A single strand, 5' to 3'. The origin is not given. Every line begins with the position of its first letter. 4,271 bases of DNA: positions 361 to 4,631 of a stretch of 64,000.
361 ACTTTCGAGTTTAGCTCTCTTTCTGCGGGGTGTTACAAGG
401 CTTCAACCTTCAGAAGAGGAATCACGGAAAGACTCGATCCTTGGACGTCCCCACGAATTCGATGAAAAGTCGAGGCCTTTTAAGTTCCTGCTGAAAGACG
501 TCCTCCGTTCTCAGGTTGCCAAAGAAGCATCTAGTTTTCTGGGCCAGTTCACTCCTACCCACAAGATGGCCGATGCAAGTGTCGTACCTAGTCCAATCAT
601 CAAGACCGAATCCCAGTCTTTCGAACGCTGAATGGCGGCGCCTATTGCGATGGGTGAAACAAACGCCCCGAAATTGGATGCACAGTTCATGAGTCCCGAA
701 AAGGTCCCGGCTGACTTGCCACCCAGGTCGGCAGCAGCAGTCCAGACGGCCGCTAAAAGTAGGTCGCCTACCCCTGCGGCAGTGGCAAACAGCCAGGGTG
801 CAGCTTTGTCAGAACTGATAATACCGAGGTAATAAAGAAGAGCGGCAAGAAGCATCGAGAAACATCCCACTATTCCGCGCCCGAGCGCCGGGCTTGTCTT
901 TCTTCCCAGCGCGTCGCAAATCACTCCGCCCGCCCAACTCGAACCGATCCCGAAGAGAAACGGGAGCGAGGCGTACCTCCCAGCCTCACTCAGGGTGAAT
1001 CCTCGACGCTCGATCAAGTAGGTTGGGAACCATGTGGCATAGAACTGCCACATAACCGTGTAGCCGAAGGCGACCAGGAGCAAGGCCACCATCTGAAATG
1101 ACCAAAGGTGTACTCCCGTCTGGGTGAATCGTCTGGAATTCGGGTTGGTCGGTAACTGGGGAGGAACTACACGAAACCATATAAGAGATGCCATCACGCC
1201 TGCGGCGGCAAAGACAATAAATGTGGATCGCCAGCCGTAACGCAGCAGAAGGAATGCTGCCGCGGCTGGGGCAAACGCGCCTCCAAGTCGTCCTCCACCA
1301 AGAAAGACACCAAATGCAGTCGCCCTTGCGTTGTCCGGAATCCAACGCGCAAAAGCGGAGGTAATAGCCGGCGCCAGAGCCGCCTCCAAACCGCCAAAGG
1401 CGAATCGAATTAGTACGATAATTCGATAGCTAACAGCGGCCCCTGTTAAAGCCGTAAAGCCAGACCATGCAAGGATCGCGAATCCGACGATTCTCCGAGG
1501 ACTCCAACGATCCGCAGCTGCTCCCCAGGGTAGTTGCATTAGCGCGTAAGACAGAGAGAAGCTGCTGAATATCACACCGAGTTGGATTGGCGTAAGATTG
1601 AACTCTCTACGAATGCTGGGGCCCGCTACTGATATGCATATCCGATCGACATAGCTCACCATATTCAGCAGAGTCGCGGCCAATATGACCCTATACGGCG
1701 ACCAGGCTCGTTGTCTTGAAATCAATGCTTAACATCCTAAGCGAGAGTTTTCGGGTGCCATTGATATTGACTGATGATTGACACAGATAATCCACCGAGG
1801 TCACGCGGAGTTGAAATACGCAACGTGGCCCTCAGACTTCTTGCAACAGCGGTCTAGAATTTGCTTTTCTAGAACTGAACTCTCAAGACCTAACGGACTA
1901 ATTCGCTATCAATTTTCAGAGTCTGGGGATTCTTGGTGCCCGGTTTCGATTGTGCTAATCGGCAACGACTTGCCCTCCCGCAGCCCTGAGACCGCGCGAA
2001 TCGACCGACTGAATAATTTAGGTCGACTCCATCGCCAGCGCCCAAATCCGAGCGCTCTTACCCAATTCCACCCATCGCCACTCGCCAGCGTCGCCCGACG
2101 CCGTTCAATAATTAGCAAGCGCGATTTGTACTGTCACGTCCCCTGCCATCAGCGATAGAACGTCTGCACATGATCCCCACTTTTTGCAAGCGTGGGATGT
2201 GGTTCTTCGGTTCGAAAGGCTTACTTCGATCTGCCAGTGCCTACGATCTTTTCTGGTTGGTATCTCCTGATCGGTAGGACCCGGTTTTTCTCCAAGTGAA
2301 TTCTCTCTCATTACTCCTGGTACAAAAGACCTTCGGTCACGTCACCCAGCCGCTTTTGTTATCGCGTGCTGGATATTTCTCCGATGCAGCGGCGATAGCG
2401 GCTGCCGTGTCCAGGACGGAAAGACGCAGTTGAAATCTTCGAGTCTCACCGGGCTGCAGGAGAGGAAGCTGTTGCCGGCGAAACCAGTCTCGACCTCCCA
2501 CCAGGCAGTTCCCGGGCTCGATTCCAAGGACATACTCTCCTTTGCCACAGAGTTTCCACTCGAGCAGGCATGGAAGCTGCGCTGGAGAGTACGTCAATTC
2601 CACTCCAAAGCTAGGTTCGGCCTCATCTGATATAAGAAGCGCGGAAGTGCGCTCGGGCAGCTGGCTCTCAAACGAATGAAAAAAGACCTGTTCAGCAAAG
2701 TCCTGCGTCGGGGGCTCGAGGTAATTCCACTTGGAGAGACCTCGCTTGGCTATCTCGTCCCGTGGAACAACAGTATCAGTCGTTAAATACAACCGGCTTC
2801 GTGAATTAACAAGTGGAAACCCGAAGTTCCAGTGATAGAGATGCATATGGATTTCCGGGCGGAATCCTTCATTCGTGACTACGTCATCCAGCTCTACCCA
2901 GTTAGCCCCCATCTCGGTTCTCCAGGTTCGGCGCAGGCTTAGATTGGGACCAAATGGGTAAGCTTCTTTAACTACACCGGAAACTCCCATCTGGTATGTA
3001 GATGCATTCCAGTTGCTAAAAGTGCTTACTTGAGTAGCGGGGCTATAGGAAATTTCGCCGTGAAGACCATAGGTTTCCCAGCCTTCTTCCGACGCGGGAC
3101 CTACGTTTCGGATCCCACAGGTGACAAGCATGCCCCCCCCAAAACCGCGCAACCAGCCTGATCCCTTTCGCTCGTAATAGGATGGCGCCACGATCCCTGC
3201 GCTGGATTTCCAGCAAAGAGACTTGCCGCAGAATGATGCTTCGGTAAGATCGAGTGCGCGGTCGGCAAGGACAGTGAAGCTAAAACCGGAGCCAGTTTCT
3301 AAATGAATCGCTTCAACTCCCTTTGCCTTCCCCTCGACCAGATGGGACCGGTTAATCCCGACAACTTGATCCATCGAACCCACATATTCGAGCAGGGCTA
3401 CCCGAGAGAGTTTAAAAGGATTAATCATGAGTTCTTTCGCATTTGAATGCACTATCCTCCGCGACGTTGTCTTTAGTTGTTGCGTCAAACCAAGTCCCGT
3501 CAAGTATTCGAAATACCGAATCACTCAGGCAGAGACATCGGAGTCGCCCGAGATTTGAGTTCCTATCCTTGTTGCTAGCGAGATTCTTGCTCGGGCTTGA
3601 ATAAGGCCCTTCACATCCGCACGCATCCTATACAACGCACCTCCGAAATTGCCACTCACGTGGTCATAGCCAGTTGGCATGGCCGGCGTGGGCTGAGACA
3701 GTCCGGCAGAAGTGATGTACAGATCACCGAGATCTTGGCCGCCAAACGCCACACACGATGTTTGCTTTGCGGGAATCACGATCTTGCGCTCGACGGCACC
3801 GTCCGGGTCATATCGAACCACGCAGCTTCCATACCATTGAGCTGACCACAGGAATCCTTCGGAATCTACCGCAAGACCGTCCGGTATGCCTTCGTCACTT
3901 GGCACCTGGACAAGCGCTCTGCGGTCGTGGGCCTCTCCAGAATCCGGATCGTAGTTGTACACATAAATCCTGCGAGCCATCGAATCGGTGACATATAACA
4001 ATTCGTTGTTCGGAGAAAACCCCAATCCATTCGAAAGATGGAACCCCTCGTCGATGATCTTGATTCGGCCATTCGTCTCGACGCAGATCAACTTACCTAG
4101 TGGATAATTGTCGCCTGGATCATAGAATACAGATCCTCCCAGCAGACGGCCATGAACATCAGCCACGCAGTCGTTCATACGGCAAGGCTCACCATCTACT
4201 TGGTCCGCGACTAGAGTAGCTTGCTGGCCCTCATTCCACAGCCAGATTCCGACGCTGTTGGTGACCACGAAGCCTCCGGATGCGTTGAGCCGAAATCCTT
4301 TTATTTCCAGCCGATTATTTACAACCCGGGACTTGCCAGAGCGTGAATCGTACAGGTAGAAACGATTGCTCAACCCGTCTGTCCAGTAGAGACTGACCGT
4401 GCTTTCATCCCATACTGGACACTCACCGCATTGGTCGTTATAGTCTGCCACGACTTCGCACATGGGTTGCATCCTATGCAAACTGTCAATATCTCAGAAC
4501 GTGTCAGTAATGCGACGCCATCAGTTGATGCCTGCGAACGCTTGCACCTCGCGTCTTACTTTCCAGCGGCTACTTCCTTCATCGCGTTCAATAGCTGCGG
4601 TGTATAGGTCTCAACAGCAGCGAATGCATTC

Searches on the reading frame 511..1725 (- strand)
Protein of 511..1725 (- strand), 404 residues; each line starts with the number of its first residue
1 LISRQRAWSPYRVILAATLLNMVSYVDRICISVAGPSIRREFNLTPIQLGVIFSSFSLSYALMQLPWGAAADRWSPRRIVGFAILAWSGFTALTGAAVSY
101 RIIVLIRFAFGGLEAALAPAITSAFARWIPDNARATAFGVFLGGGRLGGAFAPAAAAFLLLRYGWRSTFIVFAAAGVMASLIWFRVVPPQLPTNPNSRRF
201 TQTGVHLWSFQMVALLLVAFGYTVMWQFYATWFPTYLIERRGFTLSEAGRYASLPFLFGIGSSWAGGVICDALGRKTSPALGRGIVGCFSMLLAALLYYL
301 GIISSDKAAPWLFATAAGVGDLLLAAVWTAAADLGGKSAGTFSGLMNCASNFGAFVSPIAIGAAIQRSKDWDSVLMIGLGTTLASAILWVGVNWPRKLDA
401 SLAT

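Call 46: search_protein_families(library=pfam, proteins=[window:511-1725:-], max_evalue=0.0001)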
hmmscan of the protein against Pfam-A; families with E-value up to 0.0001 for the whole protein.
window:511-1725:- (404 aa): 1 family
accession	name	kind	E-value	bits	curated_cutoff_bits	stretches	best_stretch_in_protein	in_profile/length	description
PF07690.21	MFS_1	-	5.5e-48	164.1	33.4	1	19-358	3-347/347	Major Facilitator Superfamily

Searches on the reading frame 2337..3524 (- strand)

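Call 46: search_protein_families(library=pfam, proteins=[window:2337-3524:-], max_evalue=0.0001)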
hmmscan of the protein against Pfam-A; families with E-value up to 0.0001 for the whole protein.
window:2337-3524:- (395 aa): 1 family
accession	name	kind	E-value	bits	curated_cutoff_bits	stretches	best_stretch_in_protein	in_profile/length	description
PF14486.12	DUF4432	-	3.8e-95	318.6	32.5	1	68-370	2-304/304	Domain of unknown function (DUF4432)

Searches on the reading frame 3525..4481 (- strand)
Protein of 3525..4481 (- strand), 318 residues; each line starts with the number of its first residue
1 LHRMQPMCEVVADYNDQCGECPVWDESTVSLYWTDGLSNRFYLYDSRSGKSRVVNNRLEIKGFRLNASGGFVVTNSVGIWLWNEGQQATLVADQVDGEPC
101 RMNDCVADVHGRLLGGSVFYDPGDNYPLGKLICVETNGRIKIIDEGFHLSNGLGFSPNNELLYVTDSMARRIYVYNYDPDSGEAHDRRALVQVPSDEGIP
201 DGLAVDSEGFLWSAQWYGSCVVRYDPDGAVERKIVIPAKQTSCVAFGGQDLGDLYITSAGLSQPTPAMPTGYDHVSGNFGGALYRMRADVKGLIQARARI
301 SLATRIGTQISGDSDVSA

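Call 46: search_protein_families(library=pfam, proteins=[window:3525-4481:-], max_evalue=0.0001)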
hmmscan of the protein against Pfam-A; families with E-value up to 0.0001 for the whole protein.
window:3525-4481:- (318 aa): 1 family
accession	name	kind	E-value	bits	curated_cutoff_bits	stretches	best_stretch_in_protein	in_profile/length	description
PF08450.18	SGL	-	1.3e-65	221.9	26.3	1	18-259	1-245/246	SMP-30/Gluconolactonase/LRE-like region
